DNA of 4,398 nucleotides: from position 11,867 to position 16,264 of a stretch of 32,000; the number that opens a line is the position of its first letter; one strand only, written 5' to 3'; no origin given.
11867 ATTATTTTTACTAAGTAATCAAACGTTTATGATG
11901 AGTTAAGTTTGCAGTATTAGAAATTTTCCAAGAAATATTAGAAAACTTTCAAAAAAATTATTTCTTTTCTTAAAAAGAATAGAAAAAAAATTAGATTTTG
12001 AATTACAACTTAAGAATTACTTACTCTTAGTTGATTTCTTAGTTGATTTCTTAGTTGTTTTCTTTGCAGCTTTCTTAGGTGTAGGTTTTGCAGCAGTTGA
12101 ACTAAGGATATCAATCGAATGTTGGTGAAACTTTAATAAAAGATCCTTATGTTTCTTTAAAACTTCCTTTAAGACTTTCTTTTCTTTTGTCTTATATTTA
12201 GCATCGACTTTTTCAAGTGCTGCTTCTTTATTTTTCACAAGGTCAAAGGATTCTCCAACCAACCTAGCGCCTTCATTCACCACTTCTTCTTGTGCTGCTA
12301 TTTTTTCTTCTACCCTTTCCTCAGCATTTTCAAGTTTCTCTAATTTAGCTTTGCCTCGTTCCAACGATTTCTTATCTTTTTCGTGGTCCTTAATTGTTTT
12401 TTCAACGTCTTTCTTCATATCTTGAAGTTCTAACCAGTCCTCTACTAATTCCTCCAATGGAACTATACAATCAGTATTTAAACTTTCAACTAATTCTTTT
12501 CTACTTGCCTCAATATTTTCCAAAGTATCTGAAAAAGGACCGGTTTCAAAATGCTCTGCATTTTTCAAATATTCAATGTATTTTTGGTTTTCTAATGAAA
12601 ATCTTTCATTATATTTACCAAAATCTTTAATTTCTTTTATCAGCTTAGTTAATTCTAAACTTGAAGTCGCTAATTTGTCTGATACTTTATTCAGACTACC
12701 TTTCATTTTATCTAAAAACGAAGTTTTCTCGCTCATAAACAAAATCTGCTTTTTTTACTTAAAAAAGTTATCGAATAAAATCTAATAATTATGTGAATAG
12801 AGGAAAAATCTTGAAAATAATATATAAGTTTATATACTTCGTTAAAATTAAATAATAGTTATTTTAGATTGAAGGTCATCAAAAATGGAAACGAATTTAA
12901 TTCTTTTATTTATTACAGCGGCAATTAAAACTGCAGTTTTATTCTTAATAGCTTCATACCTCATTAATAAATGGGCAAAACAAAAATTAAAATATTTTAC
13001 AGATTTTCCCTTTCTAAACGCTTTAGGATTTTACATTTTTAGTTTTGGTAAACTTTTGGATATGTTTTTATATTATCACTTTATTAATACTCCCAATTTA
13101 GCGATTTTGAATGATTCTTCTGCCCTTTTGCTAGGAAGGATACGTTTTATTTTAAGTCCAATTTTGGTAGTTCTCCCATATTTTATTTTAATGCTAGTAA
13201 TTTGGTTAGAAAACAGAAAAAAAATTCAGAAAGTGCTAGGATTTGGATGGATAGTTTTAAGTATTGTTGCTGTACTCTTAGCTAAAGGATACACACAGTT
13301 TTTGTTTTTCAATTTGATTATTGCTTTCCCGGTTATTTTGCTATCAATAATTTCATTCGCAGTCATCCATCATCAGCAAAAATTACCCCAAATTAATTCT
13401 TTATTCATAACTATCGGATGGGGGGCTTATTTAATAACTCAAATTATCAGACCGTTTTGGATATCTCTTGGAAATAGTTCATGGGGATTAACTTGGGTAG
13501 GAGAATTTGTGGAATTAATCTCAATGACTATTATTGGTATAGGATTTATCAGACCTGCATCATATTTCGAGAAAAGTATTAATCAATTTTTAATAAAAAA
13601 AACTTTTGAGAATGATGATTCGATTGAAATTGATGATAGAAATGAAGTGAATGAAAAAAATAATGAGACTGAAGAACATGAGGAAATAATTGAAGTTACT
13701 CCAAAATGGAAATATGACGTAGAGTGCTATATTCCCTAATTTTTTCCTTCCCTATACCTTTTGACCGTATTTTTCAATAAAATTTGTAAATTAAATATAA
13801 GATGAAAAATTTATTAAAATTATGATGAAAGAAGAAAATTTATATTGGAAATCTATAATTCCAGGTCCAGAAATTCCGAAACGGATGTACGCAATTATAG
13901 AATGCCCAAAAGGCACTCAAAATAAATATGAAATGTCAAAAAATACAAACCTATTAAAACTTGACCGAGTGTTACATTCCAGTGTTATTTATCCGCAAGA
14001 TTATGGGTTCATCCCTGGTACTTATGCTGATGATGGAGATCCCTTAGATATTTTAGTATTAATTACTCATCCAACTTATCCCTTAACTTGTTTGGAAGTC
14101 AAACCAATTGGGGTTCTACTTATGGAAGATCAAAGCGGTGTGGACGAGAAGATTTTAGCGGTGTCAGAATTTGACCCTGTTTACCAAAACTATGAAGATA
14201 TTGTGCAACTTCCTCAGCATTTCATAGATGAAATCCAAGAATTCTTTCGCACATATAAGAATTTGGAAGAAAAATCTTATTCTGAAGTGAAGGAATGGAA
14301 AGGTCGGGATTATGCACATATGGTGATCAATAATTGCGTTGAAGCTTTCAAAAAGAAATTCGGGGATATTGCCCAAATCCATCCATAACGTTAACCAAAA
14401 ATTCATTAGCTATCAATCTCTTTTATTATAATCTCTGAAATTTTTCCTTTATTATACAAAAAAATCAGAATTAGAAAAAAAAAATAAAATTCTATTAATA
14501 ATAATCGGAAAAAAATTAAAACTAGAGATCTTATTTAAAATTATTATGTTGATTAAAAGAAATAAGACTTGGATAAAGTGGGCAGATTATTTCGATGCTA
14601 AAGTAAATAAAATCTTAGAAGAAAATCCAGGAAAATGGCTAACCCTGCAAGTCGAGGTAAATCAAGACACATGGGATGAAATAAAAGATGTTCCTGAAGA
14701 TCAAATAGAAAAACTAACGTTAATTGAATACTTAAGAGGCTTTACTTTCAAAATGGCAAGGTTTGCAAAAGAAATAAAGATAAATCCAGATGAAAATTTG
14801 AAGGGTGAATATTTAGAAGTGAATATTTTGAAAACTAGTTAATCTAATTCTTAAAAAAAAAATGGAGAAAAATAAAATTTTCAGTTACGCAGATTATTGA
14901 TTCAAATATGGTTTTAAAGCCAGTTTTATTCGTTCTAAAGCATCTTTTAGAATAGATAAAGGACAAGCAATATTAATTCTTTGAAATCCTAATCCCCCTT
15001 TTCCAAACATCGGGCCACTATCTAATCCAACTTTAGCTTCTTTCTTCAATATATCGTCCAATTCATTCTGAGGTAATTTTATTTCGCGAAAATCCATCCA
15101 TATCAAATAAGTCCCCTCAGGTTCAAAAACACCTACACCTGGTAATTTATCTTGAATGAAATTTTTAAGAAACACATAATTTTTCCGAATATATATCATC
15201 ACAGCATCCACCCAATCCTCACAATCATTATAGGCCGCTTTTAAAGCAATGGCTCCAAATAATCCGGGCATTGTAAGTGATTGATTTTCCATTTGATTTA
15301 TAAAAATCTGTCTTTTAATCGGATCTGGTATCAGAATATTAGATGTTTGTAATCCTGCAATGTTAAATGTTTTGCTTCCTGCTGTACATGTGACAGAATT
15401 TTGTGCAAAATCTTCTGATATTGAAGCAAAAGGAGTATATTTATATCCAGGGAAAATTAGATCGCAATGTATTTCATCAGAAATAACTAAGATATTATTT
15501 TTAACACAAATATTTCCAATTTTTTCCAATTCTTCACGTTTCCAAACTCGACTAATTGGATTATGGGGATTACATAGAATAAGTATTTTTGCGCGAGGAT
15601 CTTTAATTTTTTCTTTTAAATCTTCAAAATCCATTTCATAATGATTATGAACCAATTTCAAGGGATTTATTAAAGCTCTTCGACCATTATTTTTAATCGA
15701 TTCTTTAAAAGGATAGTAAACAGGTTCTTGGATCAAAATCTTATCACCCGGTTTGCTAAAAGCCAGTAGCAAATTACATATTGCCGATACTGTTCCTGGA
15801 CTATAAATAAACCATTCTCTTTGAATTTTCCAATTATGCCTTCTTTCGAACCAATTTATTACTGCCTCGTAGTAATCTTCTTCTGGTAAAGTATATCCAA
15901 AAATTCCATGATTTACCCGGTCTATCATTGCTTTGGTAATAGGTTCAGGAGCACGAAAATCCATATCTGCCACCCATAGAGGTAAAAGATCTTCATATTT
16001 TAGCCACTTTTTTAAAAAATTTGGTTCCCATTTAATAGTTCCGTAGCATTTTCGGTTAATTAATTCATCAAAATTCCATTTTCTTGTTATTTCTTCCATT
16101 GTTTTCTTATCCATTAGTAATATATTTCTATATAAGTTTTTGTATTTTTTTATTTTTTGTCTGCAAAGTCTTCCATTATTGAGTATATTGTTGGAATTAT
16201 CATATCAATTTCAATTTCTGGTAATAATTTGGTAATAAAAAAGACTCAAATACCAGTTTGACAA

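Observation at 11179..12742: Rab/Ras-like small GTPase next to a BAR-domain-like coiled-coil protein with a polybasic tail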

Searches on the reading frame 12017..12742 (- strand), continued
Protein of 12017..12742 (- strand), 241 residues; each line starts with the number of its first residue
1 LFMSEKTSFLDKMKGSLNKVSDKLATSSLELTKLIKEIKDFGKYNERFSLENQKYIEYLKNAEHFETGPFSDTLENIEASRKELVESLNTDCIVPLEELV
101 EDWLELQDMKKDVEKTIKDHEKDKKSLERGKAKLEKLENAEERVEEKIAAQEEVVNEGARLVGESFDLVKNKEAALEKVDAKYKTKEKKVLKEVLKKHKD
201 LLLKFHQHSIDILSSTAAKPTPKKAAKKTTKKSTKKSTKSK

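Call 86: predict_structure(alignment_id=A5)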
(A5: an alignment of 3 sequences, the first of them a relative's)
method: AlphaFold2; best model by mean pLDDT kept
length: 451 residues; sequences in the alignment: 3
mean_pLDDT: 83.0   pTM: 0.71
mean pLDDT of the five models: 83.0, 56.9, 56.7, 56.4, 52.7
residues with pLDDT >= 90: 103; 70-90: 285; 50-70: 54; < 50: 9
segments of 3 or more residues with pLDDT < 50: 446-451
pLDDT, mean of each block of 10 residues (from residue 1): 62 74 87 91 87 83 80 90 94 93 90 84 88 81 88 87 86 86 91 93 84 56 64 65 66 83 87 86 80 85 91 88 88 87 88 89 86 91 89 85 82 86 93 80 49 36
secondary structure, 60 per line:
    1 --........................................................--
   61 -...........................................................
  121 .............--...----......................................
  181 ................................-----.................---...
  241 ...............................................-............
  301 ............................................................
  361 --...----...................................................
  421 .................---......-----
elements in order: H3-58 H62-133 H143-212 H218-234 H238-287 H289-360 H370-437 H441-446

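Call 89: fold_search(model_id=the predicted structure, library=pdb)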
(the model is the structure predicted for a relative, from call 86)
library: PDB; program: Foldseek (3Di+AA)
matches with E <= 10: 378; with E <= 0.001: 0
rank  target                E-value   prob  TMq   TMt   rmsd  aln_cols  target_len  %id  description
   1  8snb_8D               5.1e-02  0.85  0.21  0.24  22.9       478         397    9  atomic model of sea urchin sperm doublet microtubule (48-nm periodicity) (released 2023-06-28)
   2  8iyj_U0               5.5e-02  0.91  0.22  0.27  20.8       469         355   10  Cryo-EM structure of the 48-nm repeat doublet microtubule from mouse sperm (released 2023-07-05)
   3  9fqr_CP               6.6e-02  0.89  0.22  0.24  21.0       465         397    9  96-nm repeat of axonemal doublet microtubules from bovine sperm (released 2025-03-26)
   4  8otz_F2               7.2e-02  0.84  0.20  0.22  21.8       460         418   11  48-nm repeat of the native axonemal doublet microtubule from bovine sperm (released 2023-11-22)
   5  8to0_Ad               7.9e-02  0.82  0.21  0.28  24.7       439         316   11  48-nm repeating structure of doublets from mouse sperm flagella (released 2023-11-01)
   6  7rro_D3               8.2e-02  0.84  0.22  0.30  25.4       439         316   11  Structure of the 48-nm repeat doublet microtubule from bovine tracheal cilia (released 2021-10-27)
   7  9fqr_Fy               9.0e-02  0.84  0.22  0.26  22.7       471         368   11  96-nm repeat of axonemal doublet microtubules from bovine sperm (released 2025-03-26)
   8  8otz_EY               9.4e-02  0.84  0.22  0.30  22.4       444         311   11  48-nm repeat of the native axonemal doublet microtubule from bovine sperm (released 2023-11-22)
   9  8iyj_V1               9.4e-02  0.77  0.22  0.25  22.1       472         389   10  Cryo-EM structure of the 48-nm repeat doublet microtubule from mouse sperm (released 2023-07-05)
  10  7rro_F1               9.8e-02  0.87  0.23  0.24  52.8       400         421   12  Structure of the 48-nm repeat doublet microtubule from bovine tracheal cilia (released 2021-10-27)
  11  8iyj_A1               1.0e-01  0.87  0.24  0.28  51.2       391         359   10  Cryo-EM structure of the 48-nm repeat doublet microtubule from mouse sperm (released 2023-07-05)
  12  8w20_A                1.1e-01  0.21  0.15  0.10  54.5       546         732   10  Umb1 umbrella toxin particle (released 2024-04-17)
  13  9uhd                  1.1e-01  1.00  0.43  0.87   3.3       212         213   19  Structure of FAM92A BAR domain (released 2025-07-16)
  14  8to0_j                1.1e-01  0.80  0.22  0.27  25.9       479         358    9  48-nm repeating structure of doublets from mouse sperm flagella (released 2023-11-01)
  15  8otz_F4               1.2e-01  0.72  0.20  0.23  22.6       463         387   10  48-nm repeat of the native axonemal doublet microtubule from bovine sperm (released 2023-11-22)
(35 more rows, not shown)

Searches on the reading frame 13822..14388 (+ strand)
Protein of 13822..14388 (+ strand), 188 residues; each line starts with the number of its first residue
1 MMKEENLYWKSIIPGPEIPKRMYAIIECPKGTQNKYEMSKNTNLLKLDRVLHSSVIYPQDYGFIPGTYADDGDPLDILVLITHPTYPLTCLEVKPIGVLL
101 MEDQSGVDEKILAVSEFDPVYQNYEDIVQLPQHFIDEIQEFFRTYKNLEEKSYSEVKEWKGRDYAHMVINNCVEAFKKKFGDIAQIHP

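Call 3: search_protein_families(library=pfam, proteins=[window:13822-14388:+], max_evalue=0.1)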
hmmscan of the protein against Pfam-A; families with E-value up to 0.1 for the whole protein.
window:13822-14388:+ (188 aa): 3 families
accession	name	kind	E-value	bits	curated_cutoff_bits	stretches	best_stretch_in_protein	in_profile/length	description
PF00719.24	Pyrophosphatase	-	2e-56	190.5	23.5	1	24-177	1-153/153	Inorganic pyrophosphatase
PF00439.30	Bromodomain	-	0.035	14.5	21.7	1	119-178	24-74/84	Bromodomain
PF18823.6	InPase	-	0.039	14.3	26.8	0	58-79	46-67/135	Inorganic Pyrophosphatase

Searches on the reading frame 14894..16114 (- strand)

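Call 55: search_protein_families(library=pfam, proteins=[window:14894-16114:-], max_evalue=0.001)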
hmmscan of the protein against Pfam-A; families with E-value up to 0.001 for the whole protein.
window:14894-16114:- (406 aa): 2 families
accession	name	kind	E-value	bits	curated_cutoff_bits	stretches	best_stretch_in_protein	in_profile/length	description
PF00155.27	Aminotran_1_2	-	5.9e-39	134.7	19.7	1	45-396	5-361/361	Aminotransferase class I and II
PF01053.26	Cys_Met_Meta_PP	-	0.00014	21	27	1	104-214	73-174/381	Cys/Met metabolism PLP-dependent enzyme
